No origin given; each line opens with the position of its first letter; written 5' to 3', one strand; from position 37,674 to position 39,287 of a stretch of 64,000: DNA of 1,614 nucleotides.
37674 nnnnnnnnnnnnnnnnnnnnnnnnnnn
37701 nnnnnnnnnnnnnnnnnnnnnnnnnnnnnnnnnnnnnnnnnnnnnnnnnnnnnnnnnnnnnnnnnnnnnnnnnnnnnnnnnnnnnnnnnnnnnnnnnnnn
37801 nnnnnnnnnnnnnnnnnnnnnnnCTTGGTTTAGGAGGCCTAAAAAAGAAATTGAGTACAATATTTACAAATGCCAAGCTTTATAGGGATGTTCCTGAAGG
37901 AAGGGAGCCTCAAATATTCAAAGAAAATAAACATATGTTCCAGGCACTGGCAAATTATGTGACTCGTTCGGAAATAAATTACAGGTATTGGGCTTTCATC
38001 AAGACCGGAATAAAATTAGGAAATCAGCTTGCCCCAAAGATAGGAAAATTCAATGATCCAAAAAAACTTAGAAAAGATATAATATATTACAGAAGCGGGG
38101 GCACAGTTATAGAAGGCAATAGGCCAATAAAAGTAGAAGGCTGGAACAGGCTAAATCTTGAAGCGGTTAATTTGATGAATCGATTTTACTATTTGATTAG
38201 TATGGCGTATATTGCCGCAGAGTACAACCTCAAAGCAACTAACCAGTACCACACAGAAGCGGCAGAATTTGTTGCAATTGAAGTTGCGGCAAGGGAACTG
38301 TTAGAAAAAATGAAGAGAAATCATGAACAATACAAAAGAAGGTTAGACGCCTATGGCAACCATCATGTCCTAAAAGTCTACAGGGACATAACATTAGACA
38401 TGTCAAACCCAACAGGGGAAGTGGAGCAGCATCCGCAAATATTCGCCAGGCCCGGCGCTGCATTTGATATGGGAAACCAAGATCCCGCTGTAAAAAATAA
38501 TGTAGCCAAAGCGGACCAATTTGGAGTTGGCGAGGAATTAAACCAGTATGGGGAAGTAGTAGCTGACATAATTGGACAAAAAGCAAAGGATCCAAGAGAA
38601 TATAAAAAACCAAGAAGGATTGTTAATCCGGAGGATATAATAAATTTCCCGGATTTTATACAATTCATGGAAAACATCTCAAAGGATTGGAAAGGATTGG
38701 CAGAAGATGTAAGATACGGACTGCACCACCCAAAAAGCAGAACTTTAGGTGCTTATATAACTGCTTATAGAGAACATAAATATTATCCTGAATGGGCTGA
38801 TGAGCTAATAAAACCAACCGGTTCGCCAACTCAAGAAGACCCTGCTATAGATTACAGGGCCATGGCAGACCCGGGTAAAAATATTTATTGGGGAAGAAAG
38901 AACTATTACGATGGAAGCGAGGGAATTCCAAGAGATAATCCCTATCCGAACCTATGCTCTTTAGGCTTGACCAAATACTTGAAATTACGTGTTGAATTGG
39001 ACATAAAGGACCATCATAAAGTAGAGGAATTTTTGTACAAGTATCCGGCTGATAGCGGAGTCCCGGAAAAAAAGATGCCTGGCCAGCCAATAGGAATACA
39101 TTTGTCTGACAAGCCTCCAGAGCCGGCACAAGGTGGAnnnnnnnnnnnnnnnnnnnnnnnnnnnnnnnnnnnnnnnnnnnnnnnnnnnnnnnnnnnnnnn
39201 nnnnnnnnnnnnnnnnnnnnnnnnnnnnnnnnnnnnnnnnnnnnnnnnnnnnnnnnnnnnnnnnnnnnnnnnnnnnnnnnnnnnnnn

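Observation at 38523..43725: The membrane protein and the 972-aa protein end in the same unrecognised aromatic/His-rich domain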

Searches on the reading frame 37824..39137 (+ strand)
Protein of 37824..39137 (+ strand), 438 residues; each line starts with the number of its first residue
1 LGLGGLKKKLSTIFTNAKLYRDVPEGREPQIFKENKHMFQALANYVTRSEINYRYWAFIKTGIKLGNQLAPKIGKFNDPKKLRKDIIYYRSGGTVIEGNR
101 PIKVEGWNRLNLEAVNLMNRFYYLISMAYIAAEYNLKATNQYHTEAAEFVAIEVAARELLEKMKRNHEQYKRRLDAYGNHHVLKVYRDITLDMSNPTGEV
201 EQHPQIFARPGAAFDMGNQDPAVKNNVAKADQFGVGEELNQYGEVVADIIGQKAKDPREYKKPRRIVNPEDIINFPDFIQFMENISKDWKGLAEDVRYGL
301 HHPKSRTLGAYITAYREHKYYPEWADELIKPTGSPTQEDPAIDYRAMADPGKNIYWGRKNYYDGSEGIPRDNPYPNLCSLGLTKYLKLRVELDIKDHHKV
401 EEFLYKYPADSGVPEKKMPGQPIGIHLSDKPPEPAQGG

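Call 53: predict_structure(alignment_id=A6)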
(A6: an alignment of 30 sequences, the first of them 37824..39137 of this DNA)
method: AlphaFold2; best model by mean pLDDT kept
length: 438 residues; sequences in the alignment: 30
mean_pLDDT: 89.0   pTM: 0.81
mean pLDDT of the five models: 89.0, 88.5, 87.8, 87.4, 87.1
residues with pLDDT >= 90: 294; 70-90: 111; 50-70: 30; < 50: 3
segments of 3 or more residues with pLDDT < 50: 436-438
pLDDT, mean of each block of 10 residues (from residue 1): 67 67 84 92 94 92 95 92 95 89 90 94 95 91 93 96 94 96 93 77 93 94 94 92 93 86 96 93 93 93 94 90 89 92 91 88 71 91 94 89 94 71 86 55
secondary structure, 60 per line:
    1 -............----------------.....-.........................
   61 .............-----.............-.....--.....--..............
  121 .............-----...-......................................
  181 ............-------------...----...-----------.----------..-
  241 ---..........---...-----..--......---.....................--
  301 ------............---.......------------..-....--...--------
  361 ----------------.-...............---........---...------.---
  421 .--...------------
elements in order: H2-13 H30-34 H36-73 H79-91 E93-97 E100-104 H107-133 H143-192 E206-208 E213-215 H246-253 E272-274 H278-298 H308-318 H322-328 H344-347 H379-393 H397-404 E408-410 E424-426

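Call 57: fold_search(model_id=the predicted structure, library=pdb)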
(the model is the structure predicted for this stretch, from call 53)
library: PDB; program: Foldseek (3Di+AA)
matches with E <= 10: 198; with E <= 0.001: 0
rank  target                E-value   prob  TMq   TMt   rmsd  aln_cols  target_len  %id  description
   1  4zop_B                9.8e-01  0.30  0.16  0.27  14.2       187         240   12  Co-crystal Structure of Lipid Kinase PI3K alpha with a selective phosphatidylinositol-3 kinase alpha inhibitor (released 2016-05-18)
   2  6h2e_Q                1.0e+00  0.14  0.13  0.21  34.1       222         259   10  Structure of the soluble AhlC of the tripartite alpha-pore forming toxin, AHL, from Aeromonas hydrophila. (released 2019-07-10)
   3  9r64_I                1.3e+00  0.18  0.16  0.12   8.4       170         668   14  CPS secretion pathway Wza-Wzc_C1 (Conf 0) (released 2026-03-04)
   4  5itd_B                1.3e+00  0.23  0.16  0.27  15.7       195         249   13  Crystal structure of PI3K alpha with PI3K delta inhibitor (released 2016-09-07)
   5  6ogd_B                1.4e+00  0.04  0.07  0.04  49.4       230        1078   13  Cryo-EM structure of YenTcA in its prepore state (released 2019-05-08)
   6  2v1y_B                1.6e+00  0.18  0.14  0.30  12.1       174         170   13  Structure of a phosphoinositide 3-kinase alpha adaptor-binding domain (ABD) in a complex with the iSH2 domain from p85 (released 2007-07-24)
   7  6h2d_Q                1.6e+00  0.13  0.12  0.25  33.3       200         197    9  Structure of the soluble AhlC of the tripartite alpha-pore forming toxin, AHL, from Aeromonas hydrophila. (released 2019-07-10)
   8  5dxu_B                1.6e+00  0.09  0.11  0.23  16.3       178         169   13  p110delta/p85alpha with GDC-0326 (released 2016-01-27)
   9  6h2d_P                1.6e+00  0.08  0.11  0.20  34.5       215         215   11  Structure of the soluble AhlC of the tripartite alpha-pore forming toxin, AHL, from Aeromonas hydrophila. (released 2019-07-10)
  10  5c1f_A                1.6e+00  0.09  0.13  0.17  15.0       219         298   11  Structure of the Imp2 F-BAR domain (released 2016-01-27)
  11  5m6u_B                1.7e+00  0.21  0.14  0.34  10.2       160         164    9  HUMAN PI3KDELTA IN COMPLEX WITH LASW1579 (released 2017-02-01)
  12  5ubt_B                1.7e+00  0.20  0.14  0.32  10.6       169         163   11  CRYSTAL STRUCTURE OF PI3K DELTA IN COMPLEX WITH A 7-(3-(PIPERAZIN-1-YL)PHENYL)PYRROLO[2,1-F][1,2,4] TRIAZIN-4-AMINE DE (released 2017-02-08)
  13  9l3r_B                1.7e+00  0.08  0.10  0.23  16.5       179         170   13  Human PI3KDELTA in complex with Zandelisib (released 2025-06-11)
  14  9gdi_B                1.8e+00  0.20  0.14  0.34  10.3       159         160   11  HUMAN PI3KDELTA IN COMPLEX WITH ISOCUMARIN INHIBITOR 10 (released 2024-12-18)
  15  9q9h_A                1.8e+00  0.05  0.13  0.12  29.7       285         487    9  Cryo-EM structure of human Mre11-Rad50 complex bound to DNA (released 2025-10-01)
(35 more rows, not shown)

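Call 61: fold_search(model_id=the predicted structure, library=viral)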
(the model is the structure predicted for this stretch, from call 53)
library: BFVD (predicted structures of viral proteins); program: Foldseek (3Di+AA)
matches with E <= 10: 230; with E <= 0.001: 0
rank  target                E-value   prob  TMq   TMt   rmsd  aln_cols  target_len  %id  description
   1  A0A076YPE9            6.3e-01  0.18  0.15  0.14  33.8       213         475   12  Tape masure protein [Staphylococcus phage P108]
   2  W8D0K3                8.2e-01  0.10  0.12  0.22  31.8       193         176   16  Uncharacterized protein [Erwinia phage PhiEaH1]
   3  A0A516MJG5            8.6e-01  0.09  0.14  0.20  13.2       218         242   14  (no name in the UniProt tables at hand)
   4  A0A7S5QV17            9.6e-01  0.30  0.19  0.23  11.6       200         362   10  (no name in the UniProt tables at hand)
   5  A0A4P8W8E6            9.6e-01  0.12  0.14  0.16  14.7       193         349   15  (no name in the UniProt tables at hand)
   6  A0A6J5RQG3            1.1e+00  0.12  0.12  0.20  23.5       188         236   12  Uncharacterized protein [uncultured Caudovirales phage]
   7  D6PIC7                1.2e+00  0.11  0.13  0.21  12.4       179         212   15  Internal virion protein [uncultured phage MedDCM-OCT-S08-C41]
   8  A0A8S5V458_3          1.3e+00  0.04  0.15  0.09  25.3       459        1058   11  PolyVal ADP-Ribosyltransferase [Myoviridae sp. ct8iP21]
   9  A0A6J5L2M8            1.4e+00  0.06  0.11  0.18  19.6       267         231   11  DNA transfer protein [uncultured Caudovirales phage]
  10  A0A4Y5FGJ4            1.5e+00  0.41  0.19  0.07  28.4       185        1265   11  Tape measure protein [Lactobacillus phage 3-521]
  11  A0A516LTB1            1.6e+00  0.25  0.18  0.28  15.2       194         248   10  (no name in the UniProt tables at hand)
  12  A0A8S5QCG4            1.6e+00  0.18  0.18  0.17  17.0       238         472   14  STRUCTURAL MAINTENANCE OF CHROMOSOMES PROTEIN [Siphoviridae sp. ctqBH20]
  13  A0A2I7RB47            1.6e+00  0.02  0.10  0.12  26.2       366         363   12  (no name in the UniProt tables at hand)
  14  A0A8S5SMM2            1.7e+00  0.21  0.16  0.29   8.8       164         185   17  Uncharacterized protein [Siphoviridae sp. ct7Qv4]
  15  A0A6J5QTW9            1.7e+00  0.07  0.10  0.17  13.8       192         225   11  DNA transfer protein [uncultured Caudovirales phage]
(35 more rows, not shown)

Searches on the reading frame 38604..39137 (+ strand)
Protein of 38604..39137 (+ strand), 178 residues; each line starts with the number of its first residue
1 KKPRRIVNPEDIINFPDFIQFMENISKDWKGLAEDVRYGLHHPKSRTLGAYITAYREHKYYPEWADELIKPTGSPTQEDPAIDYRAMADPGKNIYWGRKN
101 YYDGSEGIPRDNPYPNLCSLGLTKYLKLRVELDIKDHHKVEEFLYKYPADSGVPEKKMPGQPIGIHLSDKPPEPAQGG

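Call 52: search_protein_representatives(alignment_id=A5)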
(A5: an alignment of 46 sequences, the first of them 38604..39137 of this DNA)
Query: 46 sequences, 205 profile positions. Proteins with E-value up to 0.001 (for the whole library): 352; up to 1e-10: 333; up to 1e-30: 117. The best 150 are listed.
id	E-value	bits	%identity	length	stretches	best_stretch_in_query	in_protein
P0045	9.3e-66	237.6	-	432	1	4-196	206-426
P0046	8.9e-64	231.1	-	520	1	5-198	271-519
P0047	1.9e-63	230.1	-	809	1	6-194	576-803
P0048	4.3e-63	228.9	-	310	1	6-198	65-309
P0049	9.4e-63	227.8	-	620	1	5-193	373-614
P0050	9.5e-62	224.5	-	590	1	6-195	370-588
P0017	4.0e-61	222.5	-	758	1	4-198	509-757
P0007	1.0e-60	221.1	-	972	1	5-198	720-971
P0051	1.4e-60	220.7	-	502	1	5-192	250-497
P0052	1.9e-60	220.3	-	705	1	7-195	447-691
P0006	3.6e-60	219.4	-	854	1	6-198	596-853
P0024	6.1e-60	218.6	-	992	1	5-198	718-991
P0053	7.1e-59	215.1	-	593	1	6-195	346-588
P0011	3.3e-58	213.0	-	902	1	5-198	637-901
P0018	3.7e-58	212.8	-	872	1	7-198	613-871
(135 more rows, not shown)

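Call 65: search_protein_families(library=pfam, alignment_id=A5, max_evalue=0.1)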
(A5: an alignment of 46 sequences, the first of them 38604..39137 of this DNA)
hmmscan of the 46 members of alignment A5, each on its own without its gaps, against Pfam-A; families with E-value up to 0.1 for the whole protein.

A. member 1, window:38604-39137:+ (178 aa): 0 families

B. families by the number of members that match (of 46 scanned): 5 families
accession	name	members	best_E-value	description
PF25595.1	Phage_TTP_16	1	0.0075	Phage tail tube protein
PF22405.2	STIV-like_capsid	1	0.012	Sulfolobus turreted icosahedral virus 1-like, major capsid protein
PF19196.5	DUF5871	1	0.062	Family of unknown function (DUF5871)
PF18908.5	DUF5663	1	0.068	Protein of unknown function (DUF5663)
PF13317.11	DUF4088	1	0.08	Protein of unknown function (DUF4088)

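Call 75: search_solved_structures(query=A5, max_evalue=10)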
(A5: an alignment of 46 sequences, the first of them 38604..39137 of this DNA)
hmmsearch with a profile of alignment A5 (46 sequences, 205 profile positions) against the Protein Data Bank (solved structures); distinct sequences matched with E-value up to 10: 3.
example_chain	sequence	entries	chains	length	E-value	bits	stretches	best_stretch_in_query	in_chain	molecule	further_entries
7aoi_BT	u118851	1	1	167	0.34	13.6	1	105-177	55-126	mL86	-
6hiv_BT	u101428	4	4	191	0.42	13.4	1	105-177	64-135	mL86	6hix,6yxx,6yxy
2b0a_A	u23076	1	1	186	2.5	10.8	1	73-128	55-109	Hypothetical protein MJ0783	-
